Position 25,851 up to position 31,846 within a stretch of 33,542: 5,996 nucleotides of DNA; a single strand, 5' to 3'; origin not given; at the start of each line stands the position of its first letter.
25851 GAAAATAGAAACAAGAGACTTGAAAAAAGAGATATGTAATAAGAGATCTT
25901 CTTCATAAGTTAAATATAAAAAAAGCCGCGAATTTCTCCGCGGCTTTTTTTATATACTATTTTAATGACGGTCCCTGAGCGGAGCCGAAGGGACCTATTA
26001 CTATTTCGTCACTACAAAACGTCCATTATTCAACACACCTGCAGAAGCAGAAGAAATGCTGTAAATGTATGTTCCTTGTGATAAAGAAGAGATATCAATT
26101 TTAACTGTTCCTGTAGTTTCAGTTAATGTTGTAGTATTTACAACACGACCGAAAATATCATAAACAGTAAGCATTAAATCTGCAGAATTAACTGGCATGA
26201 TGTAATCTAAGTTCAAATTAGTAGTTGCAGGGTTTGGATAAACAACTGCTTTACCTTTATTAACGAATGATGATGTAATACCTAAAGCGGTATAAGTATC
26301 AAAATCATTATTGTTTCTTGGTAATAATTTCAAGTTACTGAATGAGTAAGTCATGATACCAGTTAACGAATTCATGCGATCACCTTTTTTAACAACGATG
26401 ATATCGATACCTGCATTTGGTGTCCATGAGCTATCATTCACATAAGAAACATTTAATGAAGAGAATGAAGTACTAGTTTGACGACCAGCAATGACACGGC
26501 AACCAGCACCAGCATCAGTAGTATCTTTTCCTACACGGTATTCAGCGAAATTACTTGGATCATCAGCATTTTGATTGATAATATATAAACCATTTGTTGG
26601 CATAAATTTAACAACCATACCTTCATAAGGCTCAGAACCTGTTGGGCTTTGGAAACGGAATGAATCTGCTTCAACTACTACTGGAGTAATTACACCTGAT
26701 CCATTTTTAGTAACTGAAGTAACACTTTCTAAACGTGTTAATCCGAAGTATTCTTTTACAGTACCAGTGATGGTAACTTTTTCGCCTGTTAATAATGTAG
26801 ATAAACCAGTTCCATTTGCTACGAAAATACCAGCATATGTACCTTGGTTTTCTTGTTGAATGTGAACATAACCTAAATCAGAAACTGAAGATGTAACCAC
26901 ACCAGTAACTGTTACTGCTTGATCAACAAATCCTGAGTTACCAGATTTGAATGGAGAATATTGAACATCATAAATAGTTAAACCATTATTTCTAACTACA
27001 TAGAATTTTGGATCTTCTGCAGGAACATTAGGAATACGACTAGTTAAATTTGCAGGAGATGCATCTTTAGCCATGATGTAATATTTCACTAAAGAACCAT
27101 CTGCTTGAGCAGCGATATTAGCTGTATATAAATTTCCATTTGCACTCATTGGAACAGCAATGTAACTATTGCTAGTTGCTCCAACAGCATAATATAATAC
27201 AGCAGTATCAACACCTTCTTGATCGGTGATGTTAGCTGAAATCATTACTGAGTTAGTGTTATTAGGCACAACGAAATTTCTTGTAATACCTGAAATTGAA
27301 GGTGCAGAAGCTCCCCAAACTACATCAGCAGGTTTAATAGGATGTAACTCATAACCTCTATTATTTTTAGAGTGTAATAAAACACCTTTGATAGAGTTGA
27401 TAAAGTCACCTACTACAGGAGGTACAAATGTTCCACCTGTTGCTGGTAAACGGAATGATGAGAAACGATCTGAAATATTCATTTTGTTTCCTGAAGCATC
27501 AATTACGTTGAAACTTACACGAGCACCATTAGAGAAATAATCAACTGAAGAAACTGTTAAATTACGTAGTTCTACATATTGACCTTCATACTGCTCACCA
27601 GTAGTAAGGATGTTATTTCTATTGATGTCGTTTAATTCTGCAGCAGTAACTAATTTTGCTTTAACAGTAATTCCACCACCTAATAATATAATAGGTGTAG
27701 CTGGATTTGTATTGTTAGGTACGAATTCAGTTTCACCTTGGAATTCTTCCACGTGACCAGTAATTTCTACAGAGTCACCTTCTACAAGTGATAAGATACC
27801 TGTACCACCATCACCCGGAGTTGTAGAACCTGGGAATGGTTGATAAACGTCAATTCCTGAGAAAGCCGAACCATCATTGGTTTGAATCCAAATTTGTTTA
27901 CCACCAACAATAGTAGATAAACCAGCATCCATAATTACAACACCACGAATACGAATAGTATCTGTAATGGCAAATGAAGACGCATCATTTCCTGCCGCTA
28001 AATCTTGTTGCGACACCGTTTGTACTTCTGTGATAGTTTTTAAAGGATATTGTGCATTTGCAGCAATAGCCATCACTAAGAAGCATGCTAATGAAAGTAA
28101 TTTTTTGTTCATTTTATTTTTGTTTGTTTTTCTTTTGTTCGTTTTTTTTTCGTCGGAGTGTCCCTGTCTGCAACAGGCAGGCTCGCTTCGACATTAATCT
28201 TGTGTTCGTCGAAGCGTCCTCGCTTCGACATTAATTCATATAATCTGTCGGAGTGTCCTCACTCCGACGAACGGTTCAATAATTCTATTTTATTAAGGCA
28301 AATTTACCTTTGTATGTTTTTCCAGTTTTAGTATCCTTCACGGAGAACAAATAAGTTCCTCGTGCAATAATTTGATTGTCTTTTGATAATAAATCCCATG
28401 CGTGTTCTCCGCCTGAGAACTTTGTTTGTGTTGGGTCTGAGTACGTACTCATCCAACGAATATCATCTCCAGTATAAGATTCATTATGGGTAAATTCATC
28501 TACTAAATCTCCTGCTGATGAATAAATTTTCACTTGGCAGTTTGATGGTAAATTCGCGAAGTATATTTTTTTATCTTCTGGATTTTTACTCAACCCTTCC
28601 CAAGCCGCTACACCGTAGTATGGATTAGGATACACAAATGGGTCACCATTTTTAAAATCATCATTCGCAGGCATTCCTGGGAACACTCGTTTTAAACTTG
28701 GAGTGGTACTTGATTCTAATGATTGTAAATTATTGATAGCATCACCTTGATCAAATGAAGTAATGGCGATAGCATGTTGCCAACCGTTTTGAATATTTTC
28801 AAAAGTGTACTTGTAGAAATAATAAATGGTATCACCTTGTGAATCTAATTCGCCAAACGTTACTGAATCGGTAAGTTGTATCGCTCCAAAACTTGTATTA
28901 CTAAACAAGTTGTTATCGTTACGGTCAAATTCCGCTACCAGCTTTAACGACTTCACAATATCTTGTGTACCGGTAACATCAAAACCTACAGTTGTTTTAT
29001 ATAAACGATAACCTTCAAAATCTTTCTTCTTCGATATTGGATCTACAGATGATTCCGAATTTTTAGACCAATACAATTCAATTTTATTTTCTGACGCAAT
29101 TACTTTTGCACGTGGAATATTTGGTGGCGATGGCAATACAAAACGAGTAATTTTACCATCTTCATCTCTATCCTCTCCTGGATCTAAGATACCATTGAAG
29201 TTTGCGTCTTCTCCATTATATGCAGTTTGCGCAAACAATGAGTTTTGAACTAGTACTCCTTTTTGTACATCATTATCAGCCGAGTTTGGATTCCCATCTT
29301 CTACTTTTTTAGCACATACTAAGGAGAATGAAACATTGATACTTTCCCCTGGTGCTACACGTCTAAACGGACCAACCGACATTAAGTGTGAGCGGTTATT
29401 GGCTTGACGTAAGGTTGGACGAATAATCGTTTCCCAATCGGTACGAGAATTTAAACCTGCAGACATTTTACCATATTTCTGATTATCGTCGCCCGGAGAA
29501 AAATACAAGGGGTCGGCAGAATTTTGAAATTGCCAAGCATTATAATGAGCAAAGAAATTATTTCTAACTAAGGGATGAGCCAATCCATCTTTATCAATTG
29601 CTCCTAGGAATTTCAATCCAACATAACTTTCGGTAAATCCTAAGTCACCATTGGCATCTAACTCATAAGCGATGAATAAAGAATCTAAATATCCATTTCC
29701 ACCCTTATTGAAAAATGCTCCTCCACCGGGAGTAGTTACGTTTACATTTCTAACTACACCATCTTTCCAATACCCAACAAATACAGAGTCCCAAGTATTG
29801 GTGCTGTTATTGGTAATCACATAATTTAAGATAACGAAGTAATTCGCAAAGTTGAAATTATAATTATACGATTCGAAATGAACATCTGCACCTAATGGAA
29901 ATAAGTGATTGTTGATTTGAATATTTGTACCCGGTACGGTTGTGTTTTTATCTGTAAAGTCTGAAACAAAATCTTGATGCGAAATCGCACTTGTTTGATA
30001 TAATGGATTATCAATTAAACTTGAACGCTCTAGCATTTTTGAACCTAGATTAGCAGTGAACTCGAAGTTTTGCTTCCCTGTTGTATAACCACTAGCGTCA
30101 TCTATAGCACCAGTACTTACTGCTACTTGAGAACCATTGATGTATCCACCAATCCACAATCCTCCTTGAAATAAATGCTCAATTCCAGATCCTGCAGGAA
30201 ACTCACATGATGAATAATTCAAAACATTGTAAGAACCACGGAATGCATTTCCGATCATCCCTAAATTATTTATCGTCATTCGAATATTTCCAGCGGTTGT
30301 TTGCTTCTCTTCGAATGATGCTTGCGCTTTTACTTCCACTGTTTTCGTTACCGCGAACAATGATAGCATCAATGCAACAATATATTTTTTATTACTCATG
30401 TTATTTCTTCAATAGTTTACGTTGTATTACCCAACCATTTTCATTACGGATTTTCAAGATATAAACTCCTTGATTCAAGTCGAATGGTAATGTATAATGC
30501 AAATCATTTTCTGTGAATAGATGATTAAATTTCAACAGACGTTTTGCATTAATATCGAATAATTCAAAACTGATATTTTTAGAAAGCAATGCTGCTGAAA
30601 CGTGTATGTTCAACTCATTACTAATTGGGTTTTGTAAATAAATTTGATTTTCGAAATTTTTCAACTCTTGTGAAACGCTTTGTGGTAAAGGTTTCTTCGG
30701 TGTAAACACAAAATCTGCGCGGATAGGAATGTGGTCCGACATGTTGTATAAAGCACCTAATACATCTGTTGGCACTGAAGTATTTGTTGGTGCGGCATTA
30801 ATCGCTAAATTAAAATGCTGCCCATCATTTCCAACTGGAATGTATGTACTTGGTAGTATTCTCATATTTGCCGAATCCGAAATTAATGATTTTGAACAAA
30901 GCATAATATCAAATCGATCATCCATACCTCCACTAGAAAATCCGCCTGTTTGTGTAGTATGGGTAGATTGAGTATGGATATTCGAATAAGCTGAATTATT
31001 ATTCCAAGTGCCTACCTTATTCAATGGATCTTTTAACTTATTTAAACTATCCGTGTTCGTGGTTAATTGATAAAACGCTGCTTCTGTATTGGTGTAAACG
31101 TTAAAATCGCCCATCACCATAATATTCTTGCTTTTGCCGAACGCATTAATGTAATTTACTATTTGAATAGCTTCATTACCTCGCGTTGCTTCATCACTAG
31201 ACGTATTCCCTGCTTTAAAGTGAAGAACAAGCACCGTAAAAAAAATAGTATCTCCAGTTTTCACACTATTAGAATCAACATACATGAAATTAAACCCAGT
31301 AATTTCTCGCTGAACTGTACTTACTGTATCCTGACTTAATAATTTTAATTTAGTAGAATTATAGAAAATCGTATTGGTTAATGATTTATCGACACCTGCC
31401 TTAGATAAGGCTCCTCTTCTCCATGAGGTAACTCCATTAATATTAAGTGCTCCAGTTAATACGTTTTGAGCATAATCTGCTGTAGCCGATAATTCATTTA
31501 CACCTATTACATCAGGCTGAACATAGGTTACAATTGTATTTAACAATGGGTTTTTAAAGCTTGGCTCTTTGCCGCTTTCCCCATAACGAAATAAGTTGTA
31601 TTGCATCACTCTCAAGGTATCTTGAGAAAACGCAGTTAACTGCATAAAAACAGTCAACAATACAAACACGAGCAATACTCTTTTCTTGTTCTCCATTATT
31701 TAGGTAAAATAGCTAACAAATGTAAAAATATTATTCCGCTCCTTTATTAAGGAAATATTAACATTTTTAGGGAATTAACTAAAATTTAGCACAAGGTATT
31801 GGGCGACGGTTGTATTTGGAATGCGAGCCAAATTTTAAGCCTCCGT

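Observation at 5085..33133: Phase-locked degenerate 7- or 8-nt tandem word arrays occupy most housekeeping intergenic spacers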

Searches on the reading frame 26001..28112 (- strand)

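Call 12: search_protein_families(library=pfam, proteins=[window:26001-28112:-])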
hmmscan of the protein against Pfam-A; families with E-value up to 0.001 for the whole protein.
window:26001-28112:- (703 aa): 1 family
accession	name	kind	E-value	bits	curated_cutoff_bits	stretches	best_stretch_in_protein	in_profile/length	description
PF18962.6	Por_Secre_tail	-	2.6e-13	50.5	27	1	624-690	1-66/75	Secretion system C-terminal sorting domain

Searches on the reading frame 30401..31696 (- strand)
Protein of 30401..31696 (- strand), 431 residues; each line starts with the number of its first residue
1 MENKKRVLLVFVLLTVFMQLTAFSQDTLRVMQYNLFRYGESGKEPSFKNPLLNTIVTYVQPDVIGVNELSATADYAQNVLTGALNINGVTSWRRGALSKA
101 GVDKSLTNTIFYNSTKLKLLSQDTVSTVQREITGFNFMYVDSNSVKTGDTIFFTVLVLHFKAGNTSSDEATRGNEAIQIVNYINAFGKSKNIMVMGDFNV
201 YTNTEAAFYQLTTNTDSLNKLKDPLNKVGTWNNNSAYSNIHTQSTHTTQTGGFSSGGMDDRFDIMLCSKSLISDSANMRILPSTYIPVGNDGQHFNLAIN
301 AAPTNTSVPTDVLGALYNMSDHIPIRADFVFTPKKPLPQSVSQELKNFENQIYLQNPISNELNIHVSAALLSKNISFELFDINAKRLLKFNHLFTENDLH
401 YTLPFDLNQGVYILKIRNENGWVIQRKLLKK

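Call 40: search_protein_families(library=pfam, proteins=[window:30401-31696:-], max_evalue=0.01)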
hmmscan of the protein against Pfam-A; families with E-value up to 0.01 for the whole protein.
window:30401-31696:- (431 aa): 3 families
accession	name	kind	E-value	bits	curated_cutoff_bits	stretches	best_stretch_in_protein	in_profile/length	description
PF18962.6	Por_Secre_tail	-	5.9e-07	30.1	27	1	356-427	4-72/75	Secretion system C-terminal sorting domain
PF03372.29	Exo_endo_phos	-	0.00079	19.7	24.5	1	51-230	22-174/225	Endonuclease/Exonuclease/phosphatase family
PF22669.2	Exo_endo_phos2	-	0.0036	17.3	27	1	118-228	97-209/288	Endonuclease/Exonuclease/phosphatase family 2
